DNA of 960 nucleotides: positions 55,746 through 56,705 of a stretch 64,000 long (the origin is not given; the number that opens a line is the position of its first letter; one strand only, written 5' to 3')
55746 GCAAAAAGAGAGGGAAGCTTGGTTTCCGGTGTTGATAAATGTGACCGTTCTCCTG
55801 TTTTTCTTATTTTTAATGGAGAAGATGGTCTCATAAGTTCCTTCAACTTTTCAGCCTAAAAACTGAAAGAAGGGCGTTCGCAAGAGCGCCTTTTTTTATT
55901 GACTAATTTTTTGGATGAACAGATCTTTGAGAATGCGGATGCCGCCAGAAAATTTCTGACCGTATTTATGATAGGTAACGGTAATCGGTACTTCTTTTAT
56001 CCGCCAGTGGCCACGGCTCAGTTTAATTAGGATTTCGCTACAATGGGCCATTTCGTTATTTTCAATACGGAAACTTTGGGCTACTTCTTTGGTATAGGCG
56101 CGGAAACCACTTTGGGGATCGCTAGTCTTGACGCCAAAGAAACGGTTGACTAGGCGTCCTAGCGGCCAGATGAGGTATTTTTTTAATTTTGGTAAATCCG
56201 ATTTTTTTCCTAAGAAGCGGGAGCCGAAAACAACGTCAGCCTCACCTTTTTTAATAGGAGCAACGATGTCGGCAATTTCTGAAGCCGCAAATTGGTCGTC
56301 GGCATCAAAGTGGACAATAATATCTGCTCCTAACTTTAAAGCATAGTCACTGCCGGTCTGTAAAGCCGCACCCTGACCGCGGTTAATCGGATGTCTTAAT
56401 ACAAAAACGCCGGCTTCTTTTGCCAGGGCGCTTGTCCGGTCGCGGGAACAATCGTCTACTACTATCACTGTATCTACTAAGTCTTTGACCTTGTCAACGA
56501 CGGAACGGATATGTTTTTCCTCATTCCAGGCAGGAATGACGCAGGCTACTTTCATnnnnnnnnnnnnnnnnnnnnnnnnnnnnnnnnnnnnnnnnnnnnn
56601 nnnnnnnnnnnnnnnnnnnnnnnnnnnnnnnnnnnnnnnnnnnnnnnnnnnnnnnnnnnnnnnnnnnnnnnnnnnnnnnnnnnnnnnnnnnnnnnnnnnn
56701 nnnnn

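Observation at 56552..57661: GspE/PilB-family protein with all catalytic ATPase motifs degenerate but the zinc tetracysteine retained, translationally coupled to a GT2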

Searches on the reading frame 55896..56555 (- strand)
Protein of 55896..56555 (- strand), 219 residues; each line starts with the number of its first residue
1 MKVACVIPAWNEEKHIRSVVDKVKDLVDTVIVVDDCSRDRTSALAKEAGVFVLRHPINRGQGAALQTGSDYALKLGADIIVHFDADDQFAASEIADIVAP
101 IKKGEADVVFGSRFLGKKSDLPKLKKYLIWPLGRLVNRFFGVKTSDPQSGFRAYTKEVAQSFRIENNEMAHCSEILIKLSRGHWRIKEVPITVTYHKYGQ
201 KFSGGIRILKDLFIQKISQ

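Call 5: search_protein_families(library=pfam, proteins=[window:55896-56555:-], max_evalue=0.01)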
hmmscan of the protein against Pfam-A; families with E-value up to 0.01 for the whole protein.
window:55896-56555:- (219 aa): 2 families
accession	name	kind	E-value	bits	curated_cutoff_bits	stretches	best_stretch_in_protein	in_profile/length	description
PF00535.33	Glycos_transf_2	-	1.5e-26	93.8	23.3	1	6-159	3-164/168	Glycosyl transferase family 2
PF13704.12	Glyco_tranf_2_4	-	0.0013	19.6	27.5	1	11-89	2-84/98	Glycosyl transferase family 2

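Call 6: search_protein_families(library=ncbifam, proteins=[window:55896-56555:-], max_evalue=0.01)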
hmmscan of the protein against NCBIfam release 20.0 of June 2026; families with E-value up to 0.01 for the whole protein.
window:55896-56555:- (219 aa): 18 families
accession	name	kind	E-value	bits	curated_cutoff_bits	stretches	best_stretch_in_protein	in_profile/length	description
NF058614.1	PPMAGASynPpgS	equivalog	1e-48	165.7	370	1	4-216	3-223/226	polyprenyl-phospho-N-acetylgalactosaminyl synthase PpgS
TIGR04182.1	glyco_TIGR04182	equivalog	1.6e-25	90.1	325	1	3-195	2-192/293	S-layer glycoprotein N-glycosyltransferase AglJ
NF041391.1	DPhHxTase_Halo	equivalog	1.3e-19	70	375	1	9-208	3-201/213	dolichyl-phosphate hexose transferase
NF010496.0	PRK13915.1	equivalog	2.2e-10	40.1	262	1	2-101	32-142/307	glucosyl-3-phosphoglycerate synthase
TIGR04283.1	glyco_like_mftF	equivalog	8e-10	38.7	182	1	5-121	3-118/221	TIGR04283 family arsenosugar biosynthesis glycosyltransferase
TIGR03965.1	mycofact_glyco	equivalog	3.8e-08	32.6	280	1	2-100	75-178/467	mycofactocin biosynthesis glycosyltransferase MftF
NF007986.1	PRK10714.1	equivalog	6.4e-08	32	529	1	2-176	7-185/316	undecaprenyl-phosphate 4-deoxy-4-formamido-L-arabinose transferase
NF047588.1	GlcsyltransPgfSStrep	equivalog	2.3e-07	30.3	500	1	1-162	1-167/308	glycosyltransferase PgfS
NF041865.1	EpsU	equivalog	3.5e-07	29.6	700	1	3-92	41-138/394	exopolysaccharide biosynthesis GT2 family glycosyltransferase EpsU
TIGR03937.1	PgaC_IcaA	equivalog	1.2e-06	27.8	422.3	1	2-95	46-144/407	poly-beta-1,6-N-acetyl-D-glucosamine synthase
TIGR01556.1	rhamnosyltran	subfamily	1.1e-05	24.8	200.55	1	14-116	8-114/281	rhamnosyltransferase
TIGR03469.1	HpnB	hypoth_equivalog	0.0001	21.5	379.25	1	2-108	45-167/386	hopene-associated glycosyltransferase HpnB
NF047683.1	TeichurnBiosyTuaG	equivalog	0.00018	21.2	400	1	3-111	8-121/252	teichuronic acid biosynthesis protein TuaG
NF041875.1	EPS_EpsD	equivalog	0.001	18.6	370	1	6-112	4-115/325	exopolysaccharide biosynthesis glycosyltransferase EpsD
TIGR04195.1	S_glycosyl_SunS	equivalog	0.0012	17.8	350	1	3-45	59-101/421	SunS family peptide S-glycosyltransferase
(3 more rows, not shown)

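Call 52: find_related_loci(query=A2, collection=metagenome_contigs, flank=7000)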
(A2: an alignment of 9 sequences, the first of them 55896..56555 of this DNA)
Query A2 (219 aa) in metagenome_contigs; peptide patterns used: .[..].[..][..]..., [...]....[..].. (x = any residue, [..] = any of these).
600 stretches matched a pattern (row limit reached: there are more); 317 encode a relative of the query (tblastn E <= 1e-3); the best 80 are kept; 80 distinct loci.
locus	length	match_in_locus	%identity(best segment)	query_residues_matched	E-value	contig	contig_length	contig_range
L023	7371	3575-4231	95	1-219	3e-142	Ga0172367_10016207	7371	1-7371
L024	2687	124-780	80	1-219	1e-123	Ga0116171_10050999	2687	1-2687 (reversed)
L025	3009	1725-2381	76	1-219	8e-118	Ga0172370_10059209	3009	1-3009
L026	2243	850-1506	75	1-219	2e-117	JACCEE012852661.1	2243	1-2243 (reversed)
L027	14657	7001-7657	74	1-219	2e-111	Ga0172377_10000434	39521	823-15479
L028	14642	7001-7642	72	1-214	4e-103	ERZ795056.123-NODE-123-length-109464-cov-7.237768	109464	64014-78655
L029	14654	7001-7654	64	1-217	2e-94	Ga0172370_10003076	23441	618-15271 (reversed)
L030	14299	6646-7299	64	1-217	2e-94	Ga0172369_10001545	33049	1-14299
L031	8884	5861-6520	65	1-219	6e-94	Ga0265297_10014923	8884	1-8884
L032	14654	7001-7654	62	1-217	7e-94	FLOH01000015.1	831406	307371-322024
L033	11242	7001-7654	61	1-217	3e-92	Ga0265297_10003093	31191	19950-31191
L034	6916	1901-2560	62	1-219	2e-91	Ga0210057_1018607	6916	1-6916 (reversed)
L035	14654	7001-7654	61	1-217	2e-90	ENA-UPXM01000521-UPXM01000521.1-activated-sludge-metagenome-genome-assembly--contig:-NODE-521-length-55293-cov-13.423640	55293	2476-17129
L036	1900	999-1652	63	1-217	8e-95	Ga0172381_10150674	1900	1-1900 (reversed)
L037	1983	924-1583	62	1-219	2e-94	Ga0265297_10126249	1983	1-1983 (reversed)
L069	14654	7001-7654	59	1-217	1e-85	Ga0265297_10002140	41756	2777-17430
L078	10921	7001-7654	58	1-217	5e-84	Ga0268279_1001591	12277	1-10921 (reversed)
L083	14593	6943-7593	62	2-217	7e-83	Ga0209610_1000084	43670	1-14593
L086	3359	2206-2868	56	1-217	6e-83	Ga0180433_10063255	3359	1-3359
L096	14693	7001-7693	55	1-219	1e-80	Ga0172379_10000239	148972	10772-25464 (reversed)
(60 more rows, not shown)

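Call 61: search_protein_families(library=pfam, proteins=[L069:5235-6980:+, L069:4264-5130:+, L078:3739-4896:+, L083:5818-6873:+, L096:5879-6955:+, L031:6849-8174:+, L083:3500-5785:+], max_evalue=0.001)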
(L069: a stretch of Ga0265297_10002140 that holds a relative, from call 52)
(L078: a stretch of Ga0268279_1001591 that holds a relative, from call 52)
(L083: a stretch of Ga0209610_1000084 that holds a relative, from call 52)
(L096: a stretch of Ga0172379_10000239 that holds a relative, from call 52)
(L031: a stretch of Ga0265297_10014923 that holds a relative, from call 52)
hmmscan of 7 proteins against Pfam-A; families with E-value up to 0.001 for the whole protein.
L069:5235-6980:+ (582 aa): 7 families
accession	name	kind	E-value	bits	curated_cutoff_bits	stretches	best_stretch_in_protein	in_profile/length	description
PF00437.27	T2SSE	-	5.6e-133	443.6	24.9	1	176-578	3-370/370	Type II/IV secretion system protein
PF05157.20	MshEN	-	8e-09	35.8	23.1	1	63-146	1-85/90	MshEN domain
PF13401.12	AAA_22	-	0.0003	21.6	27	0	314-345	4-33/130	AAA domain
PF13245.12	AAA_19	-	0.00077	20.1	25.1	0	314-341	10-37/134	AAA domain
PF20720.3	nSTAND3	-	0.00082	19.5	27.2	0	304-349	7-51/155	Novel STAND NTPase 3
PF04851.21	ResIII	-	0.00088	19.7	22.5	0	300-340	8-48/164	Type III restriction enzyme, res subunit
PF25199.1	nSTAND_NTPase5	-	0.00094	19.5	34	0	307-352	33-79/145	Novel STAND NTPase 5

L069:4264-5130:+ (289 aa): 0 families

L078:3739-4896:+ (386 aa): 0 families

L083:5818-6873:+ (352 aa): 6 families
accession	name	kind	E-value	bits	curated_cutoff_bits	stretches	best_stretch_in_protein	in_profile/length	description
PF01370.27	Epimerase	-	1.3e-39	136.5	20.9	1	19-267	1-239/240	NAD dependent epimerase/dehydratase family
PF16363.11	GDP_Man_Dehyd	-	4.2e-38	132.1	27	1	20-328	1-329/332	GDP-mannose 4,6 dehydratase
PF01073.25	3Beta_HSD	-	6.3e-14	52.1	22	1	20-253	1-225/280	3-beta hydroxysteroid dehydrogenase/isomerase family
PF07993.18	NAD_binding_4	-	8.5e-10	38.6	20.1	1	98-206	92-208/258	Male sterility protein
PF04321.23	RmlD_sub_bind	-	7.5e-09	35.5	27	1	18-290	2-235/287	RmlD substrate binding domain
PF02719.21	Polysacc_synt_2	-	1.4e-08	34.7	20.2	1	19-139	1-122/293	Polysaccharide biosynthesis protein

L096:5879-6955:+ (359 aa): 4 families
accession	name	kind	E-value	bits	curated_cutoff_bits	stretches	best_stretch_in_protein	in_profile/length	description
PF01370.27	Epimerase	-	6.9e-33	114.5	20.9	1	26-274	1-240/240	NAD dependent epimerase/dehydratase family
PF16363.11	GDP_Man_Dehyd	-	5.8e-30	105.3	27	1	27-337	1-332/332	GDP-mannose 4,6 dehydratase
PF01073.25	3Beta_HSD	-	1.7e-08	34.3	22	1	27-254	1-220/280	3-beta hydroxysteroid dehydrogenase/isomerase family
PF07993.18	NAD_binding_4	-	1.4e-06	28.1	20.1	1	115-213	100-209/258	Male sterility protein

L031:6849-8174:+ (442 aa): 2 families
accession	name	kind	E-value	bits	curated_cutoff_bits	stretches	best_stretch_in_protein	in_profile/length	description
PF09603.15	Fib_succ_major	-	5.6e-33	115.2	33.9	1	249-439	1-187/187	Fibrobacter succinogenes major domain (Fib_succ_major)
PF07963.17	N_methyl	-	2.6e-07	30.4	21.2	1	9-30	4-25/27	Prokaryotic N-terminal methylation motif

L083:3500-5785:+ (762 aa): 5 families
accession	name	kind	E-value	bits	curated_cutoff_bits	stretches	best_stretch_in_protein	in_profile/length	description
PF01138.27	RNase_PH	-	1.3e-57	194.3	25.5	2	344-477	1-130/130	3' exoribonuclease family, domain 1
PF00575.29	S1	-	1.6e-21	76.9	22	1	647-717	2-73/74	S1 RNA binding domain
PF00013.35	KH_1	-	3.6e-11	43.1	21.5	1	584-640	2-64/66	KH domain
PF03725.20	RNase_PH_C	-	1e-07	32.2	20.8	1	146-221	2-66/67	3' exoribonuclease family, domain 2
PF23459.1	S1_RRP5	-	2.6e-05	25.1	27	1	649-710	3-64/72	RRP5 S1 domain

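Call 70: find_homologous_proteins(query=L069:5247-6980:+, max_evalue=1e-30)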
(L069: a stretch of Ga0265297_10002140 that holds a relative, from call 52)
Query L069:5247-6980:+ (578 aa): 8000 proteins with E <= 1e-30 among 8000 candidates; the best 120 are listed.
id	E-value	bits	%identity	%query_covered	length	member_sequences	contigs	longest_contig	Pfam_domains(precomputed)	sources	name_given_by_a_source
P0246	0.0e+0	1258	100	100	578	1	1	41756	PF05157.21,PF00437.27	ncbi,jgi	ncbi:MAG: ATPase, T2SS/T4P/T4SS family [Patescibacteria group bacterium]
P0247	0.0e+0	1235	98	100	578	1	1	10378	PF05157.21,PF00437.27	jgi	jgi:type IV pilus assembly protein PilB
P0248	0.0e+0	1160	90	100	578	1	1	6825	PF05157.21,PF00437.27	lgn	-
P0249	0.0e+0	1153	90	100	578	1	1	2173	PF05157.21,PF00437.27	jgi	-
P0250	0.0e+0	1153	90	100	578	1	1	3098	PF05157.21,PF00437.27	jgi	-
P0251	0.0e+0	1153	90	100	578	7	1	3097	PF05157.21,PF00437.27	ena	-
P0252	0.0e+0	1151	90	100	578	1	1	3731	PF05157.21,PF00437.27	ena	-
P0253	0.0e+0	1151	90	100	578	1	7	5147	PF05157.21,PF00437.27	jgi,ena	-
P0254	0.0e+0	1150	90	100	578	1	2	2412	PF05157.21,PF00437.27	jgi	-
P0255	0.0e+0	1149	89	100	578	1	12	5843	PF05157.21,PF00437.27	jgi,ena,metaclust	metaclust:\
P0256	0.0e+0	1148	89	100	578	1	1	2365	PF05157.21,PF00437.27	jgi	-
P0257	0.0e+0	1148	89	100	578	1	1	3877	PF05157.21,PF00437.27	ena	-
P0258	0.0e+0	1148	89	100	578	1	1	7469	PF05157.21,PF00437.27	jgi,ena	-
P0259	0.0e+0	1148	89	100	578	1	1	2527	PF05157.21,PF00437.27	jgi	-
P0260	0.0e+0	1147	89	100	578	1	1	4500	PF05157.21,PF00437.27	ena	-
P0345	6.8e-286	967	75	100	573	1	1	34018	PF05157.21,PF00437.27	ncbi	ncbi:MAG: GspE/PulE family protein [Candidatus Falkowbacteria bacterium]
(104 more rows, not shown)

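Call 71: find_encoding_contigs(protein=P0345, flank=10000, max_places=2)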
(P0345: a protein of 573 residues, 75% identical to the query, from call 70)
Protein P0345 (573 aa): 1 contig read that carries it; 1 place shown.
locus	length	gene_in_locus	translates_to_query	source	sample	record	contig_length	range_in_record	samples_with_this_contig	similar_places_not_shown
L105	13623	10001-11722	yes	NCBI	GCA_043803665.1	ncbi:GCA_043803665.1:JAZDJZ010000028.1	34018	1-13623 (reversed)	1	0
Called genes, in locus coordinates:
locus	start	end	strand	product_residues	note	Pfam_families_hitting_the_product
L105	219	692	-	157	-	-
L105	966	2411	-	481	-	PF01225:Mur_ligase, PF08245:Mur_ligase_M, PF02875:Mur_ligase_C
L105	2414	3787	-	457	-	PF01979:Amidohydro_1, PF07969:Amidohydro_3, PF01979:Amidohydro_1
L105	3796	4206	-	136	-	PF00583:Acetyltransf_1, PF13673:Acetyltransf_10, PF13508:Acetyltransf_7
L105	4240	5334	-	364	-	PF03033:Glyco_transf_28, PF04101:Glyco_tran_28_C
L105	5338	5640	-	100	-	PF01381:HTH_3, PF13443:HTH_26 (faint)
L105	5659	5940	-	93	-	PF05015:HigB-like_toxin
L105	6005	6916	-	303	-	PF02729:OTCace_N, PF00185:OTCace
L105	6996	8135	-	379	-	PF01098:FTSW_RODA_SPOVE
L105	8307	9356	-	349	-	PF00953:Glycos_transf_4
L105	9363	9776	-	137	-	-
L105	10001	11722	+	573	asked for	PF05157:MshEN, PF00437:T2SSE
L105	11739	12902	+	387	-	PF00482:T2SSF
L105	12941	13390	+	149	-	-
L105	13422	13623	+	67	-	?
